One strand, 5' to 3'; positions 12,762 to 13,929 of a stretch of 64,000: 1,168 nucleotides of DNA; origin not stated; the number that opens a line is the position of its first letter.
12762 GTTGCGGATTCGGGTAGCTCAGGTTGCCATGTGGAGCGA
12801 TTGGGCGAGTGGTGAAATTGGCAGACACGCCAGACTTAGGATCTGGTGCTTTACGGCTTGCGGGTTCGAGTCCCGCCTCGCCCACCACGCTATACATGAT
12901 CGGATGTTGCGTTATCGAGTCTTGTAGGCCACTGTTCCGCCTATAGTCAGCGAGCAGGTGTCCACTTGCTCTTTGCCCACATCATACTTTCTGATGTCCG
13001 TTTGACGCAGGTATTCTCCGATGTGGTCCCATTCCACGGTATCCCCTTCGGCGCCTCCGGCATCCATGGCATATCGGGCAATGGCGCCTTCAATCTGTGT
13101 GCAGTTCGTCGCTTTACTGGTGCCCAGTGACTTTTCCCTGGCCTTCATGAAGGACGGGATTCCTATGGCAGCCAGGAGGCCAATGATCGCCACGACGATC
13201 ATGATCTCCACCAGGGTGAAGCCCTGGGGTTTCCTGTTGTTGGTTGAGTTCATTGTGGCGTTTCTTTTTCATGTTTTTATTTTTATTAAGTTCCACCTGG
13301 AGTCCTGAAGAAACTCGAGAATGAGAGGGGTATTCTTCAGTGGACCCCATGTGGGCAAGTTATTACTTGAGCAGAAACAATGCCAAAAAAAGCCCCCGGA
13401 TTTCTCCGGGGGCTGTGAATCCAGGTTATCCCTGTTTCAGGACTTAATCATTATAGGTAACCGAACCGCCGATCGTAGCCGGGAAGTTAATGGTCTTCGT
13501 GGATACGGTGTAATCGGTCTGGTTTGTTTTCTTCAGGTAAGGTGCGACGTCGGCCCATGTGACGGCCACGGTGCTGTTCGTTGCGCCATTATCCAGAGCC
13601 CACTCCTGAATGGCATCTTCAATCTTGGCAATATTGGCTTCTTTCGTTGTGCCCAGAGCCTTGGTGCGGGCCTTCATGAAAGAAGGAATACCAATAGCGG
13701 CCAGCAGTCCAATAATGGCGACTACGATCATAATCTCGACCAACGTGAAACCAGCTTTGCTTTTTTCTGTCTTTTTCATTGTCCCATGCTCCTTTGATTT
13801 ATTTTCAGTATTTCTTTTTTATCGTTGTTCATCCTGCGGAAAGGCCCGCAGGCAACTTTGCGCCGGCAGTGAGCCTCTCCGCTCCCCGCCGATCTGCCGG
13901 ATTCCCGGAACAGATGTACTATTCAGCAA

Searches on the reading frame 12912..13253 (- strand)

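Call 101: search_protein_families(library=pfam, proteins=[window:12912-13253:-], max_evalue=0.01)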
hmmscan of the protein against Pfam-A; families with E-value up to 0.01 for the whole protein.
window:12912-13253:- (113 aa): 1 family
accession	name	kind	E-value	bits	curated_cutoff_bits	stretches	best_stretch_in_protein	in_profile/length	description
PF07963.17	N_methyl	-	1.4e-08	34.4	21.2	1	7-30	2-25/27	Prokaryotic N-terminal methylation motif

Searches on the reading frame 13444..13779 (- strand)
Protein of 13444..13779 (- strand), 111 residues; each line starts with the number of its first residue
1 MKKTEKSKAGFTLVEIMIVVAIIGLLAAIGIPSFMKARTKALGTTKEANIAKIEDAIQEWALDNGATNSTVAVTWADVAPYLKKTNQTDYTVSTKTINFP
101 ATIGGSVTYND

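Call 101: search_protein_families(library=pfam, proteins=[window:13444-13779:-], max_evalue=0.01)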
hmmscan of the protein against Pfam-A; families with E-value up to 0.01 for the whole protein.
window:13444-13779:- (111 aa): 1 family
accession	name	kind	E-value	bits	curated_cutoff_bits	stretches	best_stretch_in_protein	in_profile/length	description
PF07963.17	N_methyl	-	1.2e-07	31.4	21.2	1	6-29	2-25/27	Prokaryotic N-terminal methylation motif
